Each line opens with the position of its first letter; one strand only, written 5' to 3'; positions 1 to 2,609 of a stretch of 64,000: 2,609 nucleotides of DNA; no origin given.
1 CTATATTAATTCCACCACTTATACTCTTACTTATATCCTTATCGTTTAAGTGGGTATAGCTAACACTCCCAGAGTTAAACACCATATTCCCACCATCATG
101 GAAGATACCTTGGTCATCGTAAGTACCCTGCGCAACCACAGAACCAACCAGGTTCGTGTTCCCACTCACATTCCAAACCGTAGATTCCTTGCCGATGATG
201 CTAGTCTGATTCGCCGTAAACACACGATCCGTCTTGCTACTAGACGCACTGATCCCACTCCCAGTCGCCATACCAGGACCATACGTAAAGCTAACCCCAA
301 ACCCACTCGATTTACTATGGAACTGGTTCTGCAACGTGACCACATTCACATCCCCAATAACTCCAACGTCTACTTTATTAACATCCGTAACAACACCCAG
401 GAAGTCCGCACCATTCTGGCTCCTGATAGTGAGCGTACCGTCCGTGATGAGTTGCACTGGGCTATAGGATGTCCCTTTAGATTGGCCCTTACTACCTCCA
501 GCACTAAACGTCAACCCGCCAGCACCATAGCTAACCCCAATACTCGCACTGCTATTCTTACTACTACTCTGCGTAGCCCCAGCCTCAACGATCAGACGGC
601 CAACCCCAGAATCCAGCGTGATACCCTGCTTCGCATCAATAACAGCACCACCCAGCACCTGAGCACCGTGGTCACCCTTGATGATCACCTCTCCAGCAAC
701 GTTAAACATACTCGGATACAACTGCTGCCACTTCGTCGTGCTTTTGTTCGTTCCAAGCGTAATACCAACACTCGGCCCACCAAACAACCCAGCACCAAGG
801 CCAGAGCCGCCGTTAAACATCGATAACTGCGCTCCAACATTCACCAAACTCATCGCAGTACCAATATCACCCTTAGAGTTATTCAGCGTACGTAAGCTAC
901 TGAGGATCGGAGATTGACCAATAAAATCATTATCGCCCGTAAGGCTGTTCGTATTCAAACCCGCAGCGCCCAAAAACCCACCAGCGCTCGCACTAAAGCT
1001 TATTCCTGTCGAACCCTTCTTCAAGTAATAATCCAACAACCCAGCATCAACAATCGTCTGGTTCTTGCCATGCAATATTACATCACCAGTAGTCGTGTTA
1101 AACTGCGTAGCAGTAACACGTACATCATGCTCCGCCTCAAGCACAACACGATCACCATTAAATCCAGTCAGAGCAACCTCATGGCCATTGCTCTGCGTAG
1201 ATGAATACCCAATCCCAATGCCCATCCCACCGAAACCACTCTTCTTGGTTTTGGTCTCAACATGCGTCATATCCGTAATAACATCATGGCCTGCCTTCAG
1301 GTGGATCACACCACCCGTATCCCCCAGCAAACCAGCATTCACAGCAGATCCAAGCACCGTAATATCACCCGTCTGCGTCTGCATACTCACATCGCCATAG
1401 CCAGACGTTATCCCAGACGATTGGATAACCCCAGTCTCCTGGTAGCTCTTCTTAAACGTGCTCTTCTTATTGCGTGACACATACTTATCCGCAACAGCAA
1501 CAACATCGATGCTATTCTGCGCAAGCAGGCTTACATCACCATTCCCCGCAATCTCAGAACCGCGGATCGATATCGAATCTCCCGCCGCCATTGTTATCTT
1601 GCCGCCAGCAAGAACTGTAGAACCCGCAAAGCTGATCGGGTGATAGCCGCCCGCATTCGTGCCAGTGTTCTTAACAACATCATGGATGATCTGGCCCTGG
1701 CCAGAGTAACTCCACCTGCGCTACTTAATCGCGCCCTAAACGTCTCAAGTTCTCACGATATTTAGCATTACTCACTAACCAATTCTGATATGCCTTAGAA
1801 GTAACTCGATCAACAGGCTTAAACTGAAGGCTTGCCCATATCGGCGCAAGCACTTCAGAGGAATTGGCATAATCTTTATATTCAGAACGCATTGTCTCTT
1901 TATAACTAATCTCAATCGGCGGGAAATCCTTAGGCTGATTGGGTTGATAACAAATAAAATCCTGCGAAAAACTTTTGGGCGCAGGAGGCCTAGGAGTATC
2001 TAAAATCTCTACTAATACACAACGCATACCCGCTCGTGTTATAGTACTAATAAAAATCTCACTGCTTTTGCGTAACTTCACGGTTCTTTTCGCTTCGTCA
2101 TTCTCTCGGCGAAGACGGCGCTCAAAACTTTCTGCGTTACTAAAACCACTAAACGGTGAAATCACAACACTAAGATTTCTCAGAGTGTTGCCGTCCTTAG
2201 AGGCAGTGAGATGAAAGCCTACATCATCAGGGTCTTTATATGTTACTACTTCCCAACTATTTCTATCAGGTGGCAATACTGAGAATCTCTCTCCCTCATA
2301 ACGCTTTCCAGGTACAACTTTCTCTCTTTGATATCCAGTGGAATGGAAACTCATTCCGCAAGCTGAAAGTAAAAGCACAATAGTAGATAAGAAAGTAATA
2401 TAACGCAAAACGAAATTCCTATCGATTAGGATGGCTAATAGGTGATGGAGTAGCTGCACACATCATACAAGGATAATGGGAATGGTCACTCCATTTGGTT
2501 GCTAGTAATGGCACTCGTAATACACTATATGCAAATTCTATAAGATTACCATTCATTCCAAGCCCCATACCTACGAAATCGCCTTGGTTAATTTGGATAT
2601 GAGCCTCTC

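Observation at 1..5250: Orphan 5'-truncated fhaB/cdiA copy downstream of the exoprotein-lipoprotein pair, with a 329-bp gene-conversion patch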

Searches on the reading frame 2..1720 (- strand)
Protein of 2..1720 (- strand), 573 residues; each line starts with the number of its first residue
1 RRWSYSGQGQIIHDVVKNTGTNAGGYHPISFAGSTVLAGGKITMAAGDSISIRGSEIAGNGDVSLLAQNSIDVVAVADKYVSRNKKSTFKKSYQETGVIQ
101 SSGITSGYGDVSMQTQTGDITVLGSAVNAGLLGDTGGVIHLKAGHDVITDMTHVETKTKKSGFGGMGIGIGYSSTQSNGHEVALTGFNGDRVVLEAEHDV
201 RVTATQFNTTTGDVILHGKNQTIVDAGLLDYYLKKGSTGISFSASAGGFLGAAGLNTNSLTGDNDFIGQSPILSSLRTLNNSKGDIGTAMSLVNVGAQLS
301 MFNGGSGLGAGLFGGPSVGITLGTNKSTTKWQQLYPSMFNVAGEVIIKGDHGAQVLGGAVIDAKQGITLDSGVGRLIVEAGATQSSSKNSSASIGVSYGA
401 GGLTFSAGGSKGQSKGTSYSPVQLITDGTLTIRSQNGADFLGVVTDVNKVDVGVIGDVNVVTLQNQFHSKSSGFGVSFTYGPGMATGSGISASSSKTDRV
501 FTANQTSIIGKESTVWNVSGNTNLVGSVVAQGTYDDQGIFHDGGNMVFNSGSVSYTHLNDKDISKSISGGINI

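Call 11: search_protein_families(library=pfam, proteins=[window:2-1720:-], max_evalue=0.01)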
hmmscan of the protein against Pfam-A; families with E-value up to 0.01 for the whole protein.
window:2-1720:- (573 aa): 1 family
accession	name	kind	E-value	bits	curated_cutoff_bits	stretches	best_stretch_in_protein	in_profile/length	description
PF13332.12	Fil_haemagg_2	-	4e-23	82.8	22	2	324-471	7-165/170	Hemagglutinin repeat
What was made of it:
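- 1..1720 (-): 5' part of orphan 1. The open frame has no start codon at its beginning (first ATG at 1591). It copies exoprotein codons 2188-2757 and continues left of the window to give at least 949 codons. Pfam Fil_haemagg_2 E 4e-23 (call 11).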

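Call 12: search_protein_families(library=ncbifam, proteins=[window:2-1720:-], max_evalue=0.01)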
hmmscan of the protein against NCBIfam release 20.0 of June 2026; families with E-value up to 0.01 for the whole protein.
window:2-1720:- (573 aa): 0 families

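Call 19: find_homologous_proteins(query=window:2-1720:-, max_evalue=1e-10)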
Query window:2-1720:- (573 aa): 2 proteins with E <= 1e-10 among 8000 candidates.
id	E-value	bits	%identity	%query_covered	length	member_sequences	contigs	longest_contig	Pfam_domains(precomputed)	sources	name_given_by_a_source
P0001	0.0e+0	1106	100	92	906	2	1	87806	PF13332.13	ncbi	-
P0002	4.0e-134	466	98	41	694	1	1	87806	PF13332.13,PF09994.15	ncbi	-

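Call 21: find_encoding_contigs(protein=P0001, flank=10000, max_places=5)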
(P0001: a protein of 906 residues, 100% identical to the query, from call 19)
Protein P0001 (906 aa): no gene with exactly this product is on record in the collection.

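Call 22: find_encoding_contigs(protein=P0002, flank=10000, max_places=5)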
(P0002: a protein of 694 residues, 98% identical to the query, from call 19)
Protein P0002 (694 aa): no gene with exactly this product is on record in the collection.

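Call 23: list_cluster_members(proteins=[P0001, P0002])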
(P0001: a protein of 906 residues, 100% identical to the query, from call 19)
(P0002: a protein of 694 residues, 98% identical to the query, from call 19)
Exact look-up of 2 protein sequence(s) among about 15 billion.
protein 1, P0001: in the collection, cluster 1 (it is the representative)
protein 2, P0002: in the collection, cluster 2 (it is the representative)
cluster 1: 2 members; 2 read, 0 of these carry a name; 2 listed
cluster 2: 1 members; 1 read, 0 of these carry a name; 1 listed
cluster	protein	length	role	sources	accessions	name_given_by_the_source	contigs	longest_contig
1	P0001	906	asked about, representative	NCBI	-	-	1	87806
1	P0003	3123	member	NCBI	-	-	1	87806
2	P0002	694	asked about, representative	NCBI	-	-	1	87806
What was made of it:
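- The source is a draft contig of 87.8 kb (calls 19, 23).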

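Call 24: find_encoding_contigs(protein=P0003, flank=10000, max_places=5)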
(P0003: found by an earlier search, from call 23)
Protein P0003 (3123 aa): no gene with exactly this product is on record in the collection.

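Call 39: search_protein_families(library=pfam, proteins=[P0002], max_evalue=10)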
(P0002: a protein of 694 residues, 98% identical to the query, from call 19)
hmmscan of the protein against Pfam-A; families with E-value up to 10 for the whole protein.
P0002 (694 aa): 3 families
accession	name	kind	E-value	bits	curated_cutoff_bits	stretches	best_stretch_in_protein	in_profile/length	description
PF09994.14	T6SS_Tle1-like_cat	-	5.9e-16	59.1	27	2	526-627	174-286/287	T6SS, Phospholipase effector Tle1-like, catalytic domain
PF13332.12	Fil_haemagg_2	-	8.1e-12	46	22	2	5-133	25-164/170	Hemagglutinin repeat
PF06620.16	DUF1150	-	0.19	12.3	25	1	375-407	23-55/76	Protein of unknown function (DUF1150)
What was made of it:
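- On Tle1-like DUF2235 phospholipase domain (orphan 2 only): P0002 scores 59.1 bits against a cut-off of 27, E 5.9e-16, with partial profile coverage (call 39).
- Closest known: T6SS lipase effectors Tle1-Tle4 with periplasmic Tli immunity proteins. Same: Orphan 2's tip hits the Tle1-like catalytic domain (call 39).
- A second truncated copy has an unrelated tip (calls 19, 39).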

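Call 78: search_dna_similar(query=P0001, collection=plasmids, mode=protein, max_rows=15)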
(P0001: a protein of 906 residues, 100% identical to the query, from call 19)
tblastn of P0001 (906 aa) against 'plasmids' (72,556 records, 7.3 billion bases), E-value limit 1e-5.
No match.
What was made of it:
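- Tried and rejected: tblastn of P0001 against plasmids found nothing (call 78).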

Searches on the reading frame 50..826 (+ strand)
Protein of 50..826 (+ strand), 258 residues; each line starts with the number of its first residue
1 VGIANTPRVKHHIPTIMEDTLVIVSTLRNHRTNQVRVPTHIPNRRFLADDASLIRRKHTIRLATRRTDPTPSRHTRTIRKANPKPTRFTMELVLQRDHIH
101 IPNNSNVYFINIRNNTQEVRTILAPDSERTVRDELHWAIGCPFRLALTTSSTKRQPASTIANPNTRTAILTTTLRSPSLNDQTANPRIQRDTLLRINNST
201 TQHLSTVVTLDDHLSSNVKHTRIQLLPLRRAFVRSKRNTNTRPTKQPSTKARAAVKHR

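Call 92: search_protein_families(library=pfam, proteins=[window:50-826:+], max_evalue=0.01)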
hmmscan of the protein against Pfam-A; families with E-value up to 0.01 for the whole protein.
window:50-826:+ (258 aa): 0 families
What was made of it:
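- Tried and rejected: A functional plus-strand gene under the repeat is unlikely: antisense ORFs 50-826 and 3589-4260 have no family hits (call 92).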

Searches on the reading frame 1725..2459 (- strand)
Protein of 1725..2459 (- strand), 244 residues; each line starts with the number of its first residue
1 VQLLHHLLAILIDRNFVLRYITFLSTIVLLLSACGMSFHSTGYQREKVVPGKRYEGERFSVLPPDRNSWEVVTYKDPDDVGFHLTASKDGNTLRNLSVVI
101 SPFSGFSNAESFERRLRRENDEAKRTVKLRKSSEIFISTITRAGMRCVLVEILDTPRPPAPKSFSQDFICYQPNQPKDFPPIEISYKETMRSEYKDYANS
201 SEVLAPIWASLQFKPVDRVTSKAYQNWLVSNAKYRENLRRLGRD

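Call 11: search_protein_families(library=pfam, proteins=[window:1725-2459:-], max_evalue=0.01)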
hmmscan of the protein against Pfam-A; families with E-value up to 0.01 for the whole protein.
window:1725-2459:- (244 aa): 0 families

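Call 12: search_protein_families(library=ncbifam, proteins=[window:1725-2459:-], max_evalue=0.01)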
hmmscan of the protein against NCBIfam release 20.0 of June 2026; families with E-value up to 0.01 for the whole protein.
window:1725-2459:- (244 aa): 0 families

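Call 13: find_encoding_contigs(protein=window:1728-2408:-, flank=10000, max_places=10)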
Protein seq(227 aa) (227 aa): no gene with exactly this product is on record in the collection.

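Call 14: find_encoding_contigs(protein=window:1725-2459:-, flank=10000, max_places=10)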
Protein window:1725-2459:- (244 aa): no gene with exactly this product is on record in the collection.

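Call 15: find_encoding_contigs(protein=window:1728-2354:-, flank=10000, max_places=10)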
Protein seq(209 aa) (209 aa): no gene with exactly this product is on record in the collection.

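Call 16: find_related_loci(query=window:1728-2408:-, collection=genome_contigs, flank=10000)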
Query seq(227 aa) (227 aa) in genome_contigs; peptide patterns used: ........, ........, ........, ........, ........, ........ (x = any residue, [..] = any of these).
58 stretches matched a pattern, but none encodes a relative of the query by tblastn (E <= 1e-3).

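Call 30: find_homologous_proteins(query=window:1728-2408:-, max_evalue=0.001)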
Query seq(227 aa) (227 aa): 5 proteins with E <= 0.001 among 324 candidates.
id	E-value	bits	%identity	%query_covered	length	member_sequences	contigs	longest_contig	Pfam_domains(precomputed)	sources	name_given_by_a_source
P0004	3.4e-149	512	100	100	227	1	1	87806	-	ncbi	-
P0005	1.2e-125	435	85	100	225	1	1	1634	-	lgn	-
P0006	9.7e-76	272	59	96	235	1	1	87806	-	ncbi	-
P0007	1.9e-43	166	43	100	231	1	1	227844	-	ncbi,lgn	-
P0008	7.5e-30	122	37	92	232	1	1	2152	-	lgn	-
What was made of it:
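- P0001 (orphan 1 product), P0002 (second truncated copy, PF09994 at 59 bits against a cut-off of 27), P0003 (full-length) and the lipoproteins P0004 and P0006 all report a longest contig of 87,806 nt from NCBI (calls 19, 23, 30, 39).
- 1725..2408 (-): Lipoprotein gene, the presumed immunity gene (227 aa, TTG start, lipobox LLSAC; the mechanical ORF extends to GTG 2459). Exact match to P0004 (call 30).
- On Orphan cdiA-CT/cdiI (tpsC/IORF) cassette: The paralogue P0006 (59% identity) reports the same 87,806-nt contig (call 30).
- Checked: The 227-aa product equals database protein P0004 (call 30).
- The two lipoproteins are only 59% identical, which is far beyond strain-level variation (call 30).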

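Call 31: find_encoding_contigs(protein=P0007, flank=10000, max_places=5)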
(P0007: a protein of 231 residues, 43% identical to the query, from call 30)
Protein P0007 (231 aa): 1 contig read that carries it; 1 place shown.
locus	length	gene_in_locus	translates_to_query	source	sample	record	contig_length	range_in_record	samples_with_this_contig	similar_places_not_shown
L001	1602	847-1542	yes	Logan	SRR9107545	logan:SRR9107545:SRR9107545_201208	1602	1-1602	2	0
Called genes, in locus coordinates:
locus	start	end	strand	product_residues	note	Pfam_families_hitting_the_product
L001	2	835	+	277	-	?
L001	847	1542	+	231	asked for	-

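Call 32: find_encoding_contigs(protein=P0006, flank=10000, max_places=5)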
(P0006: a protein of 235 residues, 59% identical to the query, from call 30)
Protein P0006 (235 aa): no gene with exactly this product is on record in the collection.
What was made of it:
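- On Orphan cdiA-CT/cdiI (tpsC/IORF) cassette: Adjacency is not verifiable because the DNA is unavailable (call 32).
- Tried and rejected: Exact-protein look-ups of the lipoprotein (three start variants), P0001, P0002, P0003 and P0006 all returned 'not on record' (calls 13-15, 21, 22, 24, 32).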

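Call 34: find_encoding_contigs(protein=P0005, flank=10000, max_places=5)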
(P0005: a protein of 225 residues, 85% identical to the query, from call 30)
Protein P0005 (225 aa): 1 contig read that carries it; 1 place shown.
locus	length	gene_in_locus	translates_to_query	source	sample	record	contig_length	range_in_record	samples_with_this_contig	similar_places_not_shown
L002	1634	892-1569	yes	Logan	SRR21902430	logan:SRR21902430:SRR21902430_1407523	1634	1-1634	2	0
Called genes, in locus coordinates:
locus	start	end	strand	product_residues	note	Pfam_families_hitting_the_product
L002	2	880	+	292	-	?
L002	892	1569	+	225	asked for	-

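Call 35: find_encoding_contigs(protein=P0008, flank=10000, max_places=5)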
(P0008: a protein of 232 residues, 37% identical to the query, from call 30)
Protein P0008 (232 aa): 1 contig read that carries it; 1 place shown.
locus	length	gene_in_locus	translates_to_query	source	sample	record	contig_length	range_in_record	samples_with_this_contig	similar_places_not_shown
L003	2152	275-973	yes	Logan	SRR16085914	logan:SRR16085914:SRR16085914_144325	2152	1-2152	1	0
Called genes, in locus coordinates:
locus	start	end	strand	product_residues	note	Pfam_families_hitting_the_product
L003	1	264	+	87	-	?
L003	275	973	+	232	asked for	-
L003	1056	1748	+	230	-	-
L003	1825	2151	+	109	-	?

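Call 38: find_related_loci(query=A1, collection=genome_contigs, flank=10000)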
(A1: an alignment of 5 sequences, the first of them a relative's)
Query A1 (227 aa) in genome_contigs; peptide patterns used: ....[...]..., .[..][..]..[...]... (x = any residue, [..] = any of these).
81 stretches matched a pattern, but none encodes a relative of the query by tblastn (E <= 1e-3).
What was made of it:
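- Tried and rejected: Two genome_contigs scans, with the lipoprotein and with its alignment, found nothing (calls 16, 38).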

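Call 39: search_protein_families(library=pfam, proteins=[P0004, P0006], max_evalue=10)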
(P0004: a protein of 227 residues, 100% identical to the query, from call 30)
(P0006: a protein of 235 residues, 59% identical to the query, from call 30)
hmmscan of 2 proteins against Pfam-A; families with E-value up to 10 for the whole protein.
P0004 (227 aa): 0 families

P0006 (235 aa): 2 families
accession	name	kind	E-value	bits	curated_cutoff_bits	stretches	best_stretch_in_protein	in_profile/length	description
PF09504.16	RE_Bsp6I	-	0.082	13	25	1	151-186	74-108/179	Bsp6I restriction endonuclease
PF20905.2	ExsD_C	-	0.25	12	27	1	181-219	12-50/61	Antiactivator protein ExsD C-terminal domain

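Call 87: predict_structure(alignment_id=A1)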
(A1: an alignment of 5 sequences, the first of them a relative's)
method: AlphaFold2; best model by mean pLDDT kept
length: 227 residues; sequences in the alignment: 5
mean_pLDDT: 83.5   pTM: 0.79
mean pLDDT of the five models: 83.5, 82.5, 82.5, 81.5, 80.8
residues with pLDDT >= 90: 99; 70-90: 97; 50-70: 7; < 50: 24
segments of 3 or more residues with pLDDT < 50: 1-24
pLDDT, mean of each block of 10 residues (from residue 1): 44 38 63 90 86 79 90 88 86 89 92 90 94 93 92 89 92 88 93 90 88 87 79
secondary structure, 60 per line:
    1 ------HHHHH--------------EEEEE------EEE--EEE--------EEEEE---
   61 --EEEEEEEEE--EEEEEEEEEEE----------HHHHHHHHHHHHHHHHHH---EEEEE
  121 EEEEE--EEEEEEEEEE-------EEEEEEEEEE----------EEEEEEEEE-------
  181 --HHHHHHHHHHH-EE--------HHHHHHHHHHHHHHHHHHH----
elements in order: H7-11 E26-30 E37-39 E42-44 E53-57 E63-71 E74-84 H95-112 E116-125 E128-137 E145-154 E165-173 H183-193 H205-223

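Call 89: fold_search(model_id=the predicted structure, library=pdb)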
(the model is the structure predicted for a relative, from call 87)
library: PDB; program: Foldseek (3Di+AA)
matches with E <= 10: 986; with E <= 0.001: 3
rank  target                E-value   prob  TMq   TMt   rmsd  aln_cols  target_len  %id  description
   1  2xb3                  9.3e-05  1.00  0.39  0.51   5.8       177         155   16  The Structure of Cyanobacterial PsbP (released 2010-08-25)
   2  1v2b_B                1.6e-04  1.00  0.34  0.45   6.9       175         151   11  Crystal Structure of PsbP Protein in the Oxygen-Evolving Complex of Photosystem II from Higher Plants (released 2004-05-18)
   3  8z9d_P                9.6e-04  1.00  0.41  0.48   9.4       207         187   12  cryo-EM structure of PSII-LHCII megacomplex from spinach (released 2024-11-13)
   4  6xrf_A                1.6e-03  1.00  0.33  0.48   7.9       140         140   15  EagT6 Tse6 NT complex (released 2020-12-30)
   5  6xrr_A                3.3e-03  0.99  0.29  0.39   6.6       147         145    9  Structure of SciW bound to the Rhs1 Transmembrane Domain from Salmonella typhimurium (released 2020-12-30)
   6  6xrf_H                3.7e-03  1.00  0.34  0.50   7.7       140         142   18  EagT6 Tse6 NT complex (released 2020-12-30)
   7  6xrb_B                4.2e-03  0.99  0.31  0.42   7.4       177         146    9  Crystal structure of SciW from Salmonella typhimurium (released 2020-12-30)
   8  2e3s                  4.4e-03  0.97  0.34  0.34  22.5       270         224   11  Crystal structure of CERT START domain co-crystallized with C24-ceramide (P21) (released 2007-12-18)
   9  6e8a_B                4.6e-03  1.00  0.28  0.40   6.1       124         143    7  Crystal structure of DcrB from Salmonella enterica at 1.92 Angstroms resolution (released 2018-10-31)
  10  6xrr_D                5.5e-03  0.98  0.28  0.38   6.7       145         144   10  Structure of SciW bound to the Rhs1 Transmembrane Domain from Salmonella typhimurium (released 2020-12-30)
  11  2e3o                  5.5e-03  0.95  0.33  0.32  17.6       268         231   11  Crystal structure of CERT START domain in complex with C16-ceramide (P212121) (released 2007-12-18)
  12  9grx_0                6.1e-03  1.00  0.39  0.51   7.9       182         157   11  NDH-PSI-LHCI supercomplex from S. oleracea (released 2025-02-12)
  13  6xrf_G                6.8e-03  1.00  0.33  0.48   7.8       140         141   15  EagT6 Tse6 NT complex (released 2020-12-30)
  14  5h7z_A                7.2e-03  1.00  0.41  0.33   7.9       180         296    9  Apo structure of immunity protein TplEi of T6SS from Pseudomonas aeruginosa (released 2017-10-04)
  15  6iez                  7.6e-03  0.99  0.37  0.37  10.0       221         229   11  Crystal structure of CERT START domain in complex with compound B16 (released 2019-02-27)
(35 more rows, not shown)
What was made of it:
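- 1725..2408 (-): AF2 pLDDT 83.5, PsbP/Mog1-like fold, weak match to Tli4/TplEi (calls 87, 89).
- Closest known: T6SS lipase effectors Tle1-Tle4 with periplasmic Tli immunity proteins. Same: The partner is an exported lipoprotein whose model weakly resembles Tli4/TplEi (call 89).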
